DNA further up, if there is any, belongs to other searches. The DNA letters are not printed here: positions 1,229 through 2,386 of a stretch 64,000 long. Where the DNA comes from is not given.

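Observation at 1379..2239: Archaeal protein with a C-terminal HTH resembling bacterial sigma-70 region 4, next to a 409-aa coiled-coil protein and two tRNAs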

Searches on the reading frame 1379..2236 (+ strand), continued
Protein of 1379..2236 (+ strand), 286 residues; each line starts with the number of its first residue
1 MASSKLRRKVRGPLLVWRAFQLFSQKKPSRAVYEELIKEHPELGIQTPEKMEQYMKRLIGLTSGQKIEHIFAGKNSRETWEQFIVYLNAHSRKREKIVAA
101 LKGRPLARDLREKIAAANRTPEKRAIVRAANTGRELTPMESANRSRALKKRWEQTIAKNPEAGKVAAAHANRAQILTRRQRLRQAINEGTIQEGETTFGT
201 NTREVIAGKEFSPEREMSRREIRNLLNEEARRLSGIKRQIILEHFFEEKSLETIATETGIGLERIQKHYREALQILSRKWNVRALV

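Call 32: search_protein_families(library=phrogs, proteins=[P0001, P0004, P0005], max_evalue=0.1)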
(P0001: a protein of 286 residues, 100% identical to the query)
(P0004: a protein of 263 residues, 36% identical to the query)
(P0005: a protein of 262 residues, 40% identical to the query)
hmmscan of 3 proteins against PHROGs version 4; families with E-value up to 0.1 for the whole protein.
P0001 (286 aa): 3 families
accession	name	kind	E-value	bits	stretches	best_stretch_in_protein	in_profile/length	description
phrog_1740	-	transcription regulation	4.3e-06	26.5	1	204-277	144-213/567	RNA polymerase sigma factor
phrog_36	-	transcription regulation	0.00017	22.3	1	219-280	130-187/220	transcriptional regulator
phrog_248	-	transcription regulation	0.093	13.8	0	200-274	63-131/161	transcriptional activator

P0004 (263 aa): 4 families
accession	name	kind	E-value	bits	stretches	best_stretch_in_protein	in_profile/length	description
phrog_314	-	DNA, RNA and nucleotide metabolism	4.2e-11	43.5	2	21-79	282-341/574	homing endonuclease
phrog_655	-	DNA, RNA and nucleotide metabolism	0.00036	21.6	0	115-163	121-166/343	homing endonuclease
phrog_351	-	transcription regulation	0.00097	18.8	1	206-260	671-725/928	RNA polymerase sigma factor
phrog_32884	-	unknown function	0.019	16.5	0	6-39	31-64/71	-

P0005 (262 aa): 5 families
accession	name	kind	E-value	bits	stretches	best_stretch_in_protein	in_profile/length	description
phrog_314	-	DNA, RNA and nucleotide metabolism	2.2e-19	70.8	3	115-165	282-340/574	homing endonuclease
phrog_655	-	DNA, RNA and nucleotide metabolism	1e-10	43.1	1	114-171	140-174/343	homing endonuclease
phrog_32884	-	unknown function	5.8e-07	30.9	2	87-132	18-63/71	-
phrog_24910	-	unknown function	6.1e-05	23.9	1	121-218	48-136/169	-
phrog_351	-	transcription regulation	0.081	12.4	1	201-257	671-727/928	RNA polymerase sigma factor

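Call 42: find_related_loci(query=A1, collection=genome_contigs, flank=8000)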
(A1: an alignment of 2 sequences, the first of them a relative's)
Query A1 (286 aa) in genome_contigs; peptide patterns used: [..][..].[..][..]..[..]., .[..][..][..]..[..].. (x = any residue, [..] = any of these).
52 stretches matched a pattern, but none encodes a relative of the query by tblastn (E <= 1e-3).

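Call 43: find_related_loci(query=A1, collection=viral_contigs, flank=8000)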
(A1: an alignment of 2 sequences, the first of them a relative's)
Query A1 (286 aa) in viral_contigs; peptide patterns used: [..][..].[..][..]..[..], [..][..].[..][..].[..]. (x = any residue, [..] = any of these).
86 stretches matched a pattern, but none encodes a relative of the query by tblastn (E <= 1e-3).

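Call 45: find_related_loci(query=A1, collection=metagenome_contigs, flank=8000)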
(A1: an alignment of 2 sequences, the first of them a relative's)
Query A1 (286 aa) in metagenome_contigs; peptide patterns used: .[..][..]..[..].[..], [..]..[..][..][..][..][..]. (x = any residue, [..] = any of these).
600 stretches matched a pattern, but none encodes a relative of the query by tblastn (E <= 1e-3).

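Call 49: predict_structure(alignment_id=A3)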
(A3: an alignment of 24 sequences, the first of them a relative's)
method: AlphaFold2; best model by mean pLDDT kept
length: 286 residues; sequences in the alignment: 24
mean_pLDDT: 78.2   pTM: 0.38
mean pLDDT of the five models: 78.2, 74.8, 74.1, 73.6, 72.8
residues with pLDDT >= 90: 88; 70-90: 134; 50-70: 34; < 50: 30
segments of 3 or more residues with pLDDT < 50: 1-10, 197-216
pLDDT, mean of each block of 10 residues (from residue 1): 42 69 77 89 89 80 55 66 81 88 94 94 94 95 94 93 88 79 83 59 40 51 77 79 82 91 89 80 61
secondary structure, 60 per line:
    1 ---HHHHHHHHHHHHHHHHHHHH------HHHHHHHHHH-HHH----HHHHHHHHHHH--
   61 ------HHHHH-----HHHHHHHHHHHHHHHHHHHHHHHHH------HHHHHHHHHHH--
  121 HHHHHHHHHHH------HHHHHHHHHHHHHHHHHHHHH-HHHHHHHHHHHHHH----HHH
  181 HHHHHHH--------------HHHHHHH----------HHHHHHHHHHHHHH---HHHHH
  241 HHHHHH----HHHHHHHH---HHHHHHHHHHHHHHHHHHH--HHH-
elements in order: H4-23 H30-39 H48-58 H67-71 H77-101 H108-118 H121-131 H138-158 H160-173 H178-187 H202-208 H219-232 H236-246 H251-258 H262-280

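Call 53: fold_search(model_id=the predicted structure, library=pdb)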
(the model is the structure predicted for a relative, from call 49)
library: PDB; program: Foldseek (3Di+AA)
matches with E <= 10: 266; with E <= 0.001: 0
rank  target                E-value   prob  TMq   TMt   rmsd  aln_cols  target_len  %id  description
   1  6dv9_F                1.9e-02  1.00  0.20  0.32  13.2       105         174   18  Crystal structure of Mycobacterium tuberculosis transcription initiation complex(ECF sigma factor L) containing 5nt RN (released 2019-02-20)
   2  9a7s_A                3.5e-02  0.77  0.21  0.23  24.4       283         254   17  Integrative model of RPSD-RPOB by crosslinking MS and deep learning (released 2024-09-18)
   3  8r3m_F                4.8e-02  0.57  0.20  0.19  22.8       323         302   14  Mycobacterium smegnatis RNA polymerase transcription initiation complex with SigmaA, RbpA, HelD N-terminal, CO and PCh (released 2024-10-02)
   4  9a50_A                5.6e-02  0.66  0.21  0.22  24.0       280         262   14  Integrative model of RPSB-RPOC by crosslinking MS and deep learning (released 2024-09-18)
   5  8x6g_H                1.0e-01  0.63  0.21  0.24  23.3       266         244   17  Cryo-EM structure of Staphylococcus aureus sigB-dependent RNAP-promoter open complex (released 2024-06-05)
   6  3hug_K                1.2e-01  1.00  0.18  0.60   3.6        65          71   25  Crystal structure of Mycobacterium tuberculosis anti-sigma factor RslA in complex with -35 promoter binding domain of  (released 2010-03-02)
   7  8to6_L                1.2e-01  0.30  0.18  0.12  21.3       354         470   15  Escherichia coli RNA polymerase unwinding intermediate (I1d) at the lambda PR promoter (released 2024-07-03)
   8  3hug_E                1.4e-01  1.00  0.19  0.60   4.1        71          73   22  Crystal structure of Mycobacterium tuberculosis anti-sigma factor RslA in complex with -35 promoter binding domain of  (released 2010-03-02)
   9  9a58_A                1.4e-01  0.38  0.17  0.14  21.8       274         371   17  Integrative model of SIGA-RPOC by crosslinking MS and deep learning (released 2024-09-18)
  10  7mke_L                1.5e-01  0.33  0.20  0.13  22.9       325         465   16  Cryo-EM structure of Escherichia coli RNA polymerase bound to lambda PR promoter DNA (class 2) (released 2021-09-29)
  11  6dcf_F                1.6e-01  0.25  0.17  0.17  23.6       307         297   13  Crystal structure of a Mycobacterium smegmatis transcription initiation complex with Rifampicin-resistant RNA polymera (released 2018-09-05)
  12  3hug_C                1.7e-01  1.00  0.18  0.57   3.0        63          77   24  Crystal structure of Mycobacterium tuberculosis anti-sigma factor RslA in complex with -35 promoter binding domain of  (released 2010-03-02)
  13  6omf_F                1.7e-01  0.57  0.22  0.23  24.0       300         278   15  CryoEM structure of SigmaS-transcription initiation complex with activator Crl (released 2019-08-28)
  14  5vi5_F                2.0e-01  0.28  0.20  0.18  22.2       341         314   16  Structure of Mycobacterium smegmatis transcription initiation complex with a full transcription bubble (released 2017-07-26)
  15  3hug_G                2.7e-01  0.99  0.18  0.58   3.9        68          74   24  Crystal structure of Mycobacterium tuberculosis anti-sigma factor RslA in complex with -35 promoter binding domain of  (released 2010-03-02)
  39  2h27_A                5.6e-01  0.99  0.20  0.72   3.8        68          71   19  Crystal Structure of Escherichia coli SigmaE Region 4 Bound to its-35 Element DNA (released 2006-08-22)
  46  3vfz_A                6.6e-01  1.00  0.20  0.81   2.1        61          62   21  Crystal structure of -35 promoter binding domain of SigD of Mycobacterium tuberculosis (released 2013-02-13)
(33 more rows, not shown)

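Call 66: fold_search(model_id=the predicted structure, library=viral)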
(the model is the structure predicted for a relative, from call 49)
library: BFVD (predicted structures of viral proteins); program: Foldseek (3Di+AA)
matches with E <= 10: 393; with E <= 0.001: 0
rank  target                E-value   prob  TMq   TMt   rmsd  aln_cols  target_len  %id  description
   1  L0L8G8                5.8e-03  0.97  0.24  0.28  26.2       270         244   16  RNA polymerase sigma factor SigF 1 [Bacillus phage phiAGATE]
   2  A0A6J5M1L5            4.4e-02  1.00  0.20  0.25   5.6        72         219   26  RpoE DNA-directed RNA polymerase specialized sigma subunit, sigma24 homolog [uncultured Caudovirales phage]
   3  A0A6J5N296            4.7e-02  0.99  0.23  0.38  15.9       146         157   14  RpoE DNA-directed RNA polymerase specialized sigma subunit, sigma24 homolog [uncultured Caudovirales phage]
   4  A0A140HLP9            4.9e-02  0.72  0.21  0.24  23.1       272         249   14  RNA polymerase sigma-70 factor sigma-B/F/G subfamily [Bacillus phage Deep Blue]
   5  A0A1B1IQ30            6.8e-02  0.97  0.20  0.26  18.1       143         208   21  (no name in the UniProt tables at hand)
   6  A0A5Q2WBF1            7.6e-02  1.00  0.19  0.67   5.4        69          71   23  (no name in the UniProt tables at hand)
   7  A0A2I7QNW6            8.9e-02  0.98  0.21  0.23  17.6       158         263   12  (no name in the UniProt tables at hand)
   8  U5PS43                9.4e-02  0.63  0.22  0.20  21.7       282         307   13  RNA polymerase sigma factor [Bacillus phage BigBertha]
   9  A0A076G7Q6            9.9e-02  0.93  0.21  0.25  15.4       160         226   18  RNA polymerase sigma factor [Bacillus phage Bobb]
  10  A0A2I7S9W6            1.3e-01  0.35  0.18  0.21  27.5       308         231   15  (no name in the UniProt tables at hand)
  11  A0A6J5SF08            1.4e-01  1.00  0.20  0.33   5.1        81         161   23  RpoE DNA-directed RNA polymerase specialized sigma subunit, sigma24 homolog [uncultured Caudovirales phage]
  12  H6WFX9                1.4e-01  0.28  0.17  0.18  20.9       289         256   14  SigF [Cyanophage S-TIM5]
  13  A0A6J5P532            1.8e-01  1.00  0.20  0.41   1.5        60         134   20  Sigma70-ECF, RNA polymerase sigma factor, sigma-70 family [uncultured Caudovirales phage]
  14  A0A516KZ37            1.8e-01  0.97  0.20  0.46  13.3       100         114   16  (no name in the UniProt tables at hand)
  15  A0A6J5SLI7            1.8e-01  0.96  0.18  0.47  16.1       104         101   18  RNA polymerase sigma-70 region 4 [uncultured Caudovirales phage]
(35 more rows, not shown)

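Call 69: search_dna_similar(query=P0001, collection=phages, mode=protein, max_evalue=0.01, max_rows=15)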
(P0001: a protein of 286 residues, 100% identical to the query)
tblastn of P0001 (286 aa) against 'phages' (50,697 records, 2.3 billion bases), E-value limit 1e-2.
No match.

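Call 70: search_dna_similar(query=P0005, collection=phages, mode=protein, max_evalue=0.001, max_rows=15)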
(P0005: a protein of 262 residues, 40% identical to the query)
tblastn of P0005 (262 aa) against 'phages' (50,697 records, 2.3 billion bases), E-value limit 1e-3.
Records with a match: 85; places in all: 119; records where one place covers at least 80% of the query: 4.
Best place of each record, by identity: <60% 85.
By first word of the organism name: Escherichia 15; Xanthomonas 9; Aeromonas 7; Bacteroides 7; Synechococcus 4; Bacillus 4; Vibrio 4; Salmonella 4; Acinetobacter 4; Lactobacillus 4; and 12 more.
By host as written in the record: Bacteroides intestinalis DSM 108646 5; Synechococcus sp. MW02 4; Escherichia coli 4; Xanthomonas arboricola pv. pruni strain Xcp1 4; Sinorhizobium meliloti 3; Rhizogenic Agrobacterium biovar 1 ST15.13/095 3; Aeromonas hydrophila BIOTECH 10089 3; Escherichia coli O157:H7 2; and 40 more.
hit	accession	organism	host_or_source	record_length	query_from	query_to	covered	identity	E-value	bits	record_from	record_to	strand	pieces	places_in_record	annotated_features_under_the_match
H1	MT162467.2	Synechococcus phage S-H34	Synechococcus sp. MW02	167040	2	233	89%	31.3%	3e-6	103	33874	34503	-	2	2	homing endonuclease | neck protein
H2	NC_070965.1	Synechococcus phage S-H34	Synechococcus sp. MW02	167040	2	233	89%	31.3%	3e-6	103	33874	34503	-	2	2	homing endonuclease | head closure Hc2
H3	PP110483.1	Synechococcus phage MA10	Synechococcus sp. MW02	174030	2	233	89%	31.3%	4e-6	102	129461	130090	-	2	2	homing endonuclease | neck protein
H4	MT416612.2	Bacillus phage YungSlug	Bacillus thuringiensis kurstaki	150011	32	244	81%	27.4%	1e-13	76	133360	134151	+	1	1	endonuclease | TerD family protein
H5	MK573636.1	Escherichia phage vB_EcoM_PHB13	Escherichia coli O157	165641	2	173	66%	33.8%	3e-8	113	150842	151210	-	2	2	homing endonuclease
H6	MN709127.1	Escherichia phage Ec_Makalu_002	Escherichia coli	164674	6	173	64%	33.1%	3e-10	127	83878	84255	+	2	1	homing endonuclease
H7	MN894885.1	Escherichia phage Ec_Makalu_001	Escherichia coli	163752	6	173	64%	33.1%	3e-10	127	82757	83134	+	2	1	putative Seg-like homing endonuclease, GIY-YIG family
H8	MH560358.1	Escherichia virus KFS-EC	Escherichia coli O157:H7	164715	6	173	64%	33.1%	3e-10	127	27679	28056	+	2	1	hypothetical protein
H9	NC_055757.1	Escherichia virus KFS-EC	Escherichia coli O157:H7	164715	6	173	64%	33.1%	3e-10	127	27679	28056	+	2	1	homing endonuclease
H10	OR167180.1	Escherichia phage MIZ4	Escherichia coli B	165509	6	173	64%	33.1%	3e-10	126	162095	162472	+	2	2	homing endonuclease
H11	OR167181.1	Escherichia phage MIZ5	Escherichia coli B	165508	6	173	64%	33.1%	3e-10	126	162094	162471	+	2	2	homing endonuclease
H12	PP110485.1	Synechococcus phage ME01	Synechococcus sp. MW02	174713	42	233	73%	27.6%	4e-6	53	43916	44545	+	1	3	homing endonuclease | neck protein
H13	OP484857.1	Sinorhizobium phage AP-16-3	Sinorhizobium meliloti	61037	14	147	51%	39.6%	2e-15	81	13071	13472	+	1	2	hypothetical protein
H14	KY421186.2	Flavobacterium phage FL-1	Flavobacterium sp. B183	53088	2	140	53%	36.3%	7e-4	93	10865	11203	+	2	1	hypothetical protein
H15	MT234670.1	Pseudanabaena phage PA-SR01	Pseudanabaena sp. KCZY-C8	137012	2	157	60%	31.0%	7e-4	47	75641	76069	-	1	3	hypothetical protein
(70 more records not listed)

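Call 71: get_annotated_region(hit=H4, flank=1500)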
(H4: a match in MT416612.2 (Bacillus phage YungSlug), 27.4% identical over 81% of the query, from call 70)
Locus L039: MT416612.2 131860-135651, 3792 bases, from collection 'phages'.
description: Bacillus phage YungSlug, complete genome.
organism: Bacillus phage YungSlug (NCBI taxid 2736257)
taxonomy: Viruses; Duplodnaviria; Heunggongvirae; Uroviricota; Caudoviricetes; Herelleviridae; Spounavirinae
host: Bacillus thuringiensis kurstaki; source: soil; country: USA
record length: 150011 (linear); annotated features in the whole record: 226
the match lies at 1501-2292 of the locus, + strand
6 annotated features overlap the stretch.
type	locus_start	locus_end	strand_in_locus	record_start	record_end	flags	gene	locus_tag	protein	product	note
CDS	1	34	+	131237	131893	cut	-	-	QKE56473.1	TerD protein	-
CDS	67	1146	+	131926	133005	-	-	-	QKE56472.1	hypothetical protein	-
CDS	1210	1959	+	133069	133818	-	-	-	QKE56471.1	endonuclease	-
CDS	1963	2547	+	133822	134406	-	-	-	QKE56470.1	TerD family protein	-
CDS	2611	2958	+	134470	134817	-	-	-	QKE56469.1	hypothetical protein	-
CDS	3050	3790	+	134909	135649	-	-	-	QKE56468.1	membrane protein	-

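Call 72: get_annotated_region(hit=H1, flank=1500)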
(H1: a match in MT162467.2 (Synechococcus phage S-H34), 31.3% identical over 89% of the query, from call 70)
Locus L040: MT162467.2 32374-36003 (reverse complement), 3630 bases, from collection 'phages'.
description: Synechococcus phage S-H34, complete genome.
organism: Synechococcus phage S-H34 (NCBI taxid 2718942)
taxonomy: Viruses; Duplodnaviria; Heunggongvirae; Uroviricota; Caudoviricetes; Kyanoviridae; Makaravirus; Makaravirus thirtyfour
host: Synechococcus sp. MW02; source: -; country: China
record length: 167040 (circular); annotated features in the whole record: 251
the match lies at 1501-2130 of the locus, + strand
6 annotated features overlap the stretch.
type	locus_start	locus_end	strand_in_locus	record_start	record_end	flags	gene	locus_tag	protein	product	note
CDS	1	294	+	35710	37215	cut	-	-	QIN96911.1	baseplate wedge tail fiber connector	-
CDS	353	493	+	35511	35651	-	-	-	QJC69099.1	hypothetical protein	-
CDS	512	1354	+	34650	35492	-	-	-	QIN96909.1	neck protein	-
CDS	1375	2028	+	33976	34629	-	-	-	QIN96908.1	homing endonuclease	-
CDS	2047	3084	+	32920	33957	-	-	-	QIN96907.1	neck protein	-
CDS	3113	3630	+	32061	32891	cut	-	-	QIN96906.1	tail sheath stabilizer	-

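Call 78: search_protein_families(library=padloc, proteins=[P0001], max_evalue=0.01)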
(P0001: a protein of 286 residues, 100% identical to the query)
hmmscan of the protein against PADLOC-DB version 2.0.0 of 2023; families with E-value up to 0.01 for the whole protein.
P0001 (286 aa): 0 families

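Call 84: list_cluster_members(proteins=[L004:3905-5416:+, L004:1354-2052:-, L004:335-1306:-, L006:98-451:-])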
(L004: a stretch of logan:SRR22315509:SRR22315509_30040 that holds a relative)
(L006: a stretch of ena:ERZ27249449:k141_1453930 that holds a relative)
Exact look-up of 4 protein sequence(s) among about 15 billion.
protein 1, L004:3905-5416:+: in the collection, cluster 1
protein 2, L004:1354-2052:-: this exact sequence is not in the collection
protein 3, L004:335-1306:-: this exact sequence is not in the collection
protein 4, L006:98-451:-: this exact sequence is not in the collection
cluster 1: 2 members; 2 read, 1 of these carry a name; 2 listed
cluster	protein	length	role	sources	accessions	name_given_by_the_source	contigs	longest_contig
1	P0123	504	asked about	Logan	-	-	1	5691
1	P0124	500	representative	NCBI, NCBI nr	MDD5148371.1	MAG: proline--tRNA ligase [Candidatus ainarchaeum sp.] | proline--tRNA ligase [Candidatus ainarchaeum sp.]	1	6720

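Call 85: find_encoding_contigs(protein=P0124, flank=7000)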
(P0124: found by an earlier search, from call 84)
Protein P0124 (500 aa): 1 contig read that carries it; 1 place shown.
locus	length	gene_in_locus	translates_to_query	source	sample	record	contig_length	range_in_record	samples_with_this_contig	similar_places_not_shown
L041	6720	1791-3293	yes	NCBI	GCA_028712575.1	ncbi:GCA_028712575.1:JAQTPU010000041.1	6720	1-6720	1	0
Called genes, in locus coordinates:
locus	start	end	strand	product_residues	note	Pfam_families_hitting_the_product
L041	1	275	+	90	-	PF14512:TM1586_NiRdase (faint), PF00881:Nitroreductase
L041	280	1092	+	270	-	PF07460:NUMOD3 (faint)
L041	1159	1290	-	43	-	-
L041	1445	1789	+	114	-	-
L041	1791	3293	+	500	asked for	PF00587:tRNA-synt_2b, PF03129:HGTP_anticodon, PF09180:ProRS-C_1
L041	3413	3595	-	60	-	PF01797:Y1_Tnp (weak)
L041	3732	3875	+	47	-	-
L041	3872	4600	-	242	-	-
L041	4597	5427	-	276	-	PF04343:DUF488, PF22751:DUF488-N3a (weak)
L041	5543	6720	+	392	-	PF13522:GATase_6, PF13537:GATase_7, PF00733:Asn_synthase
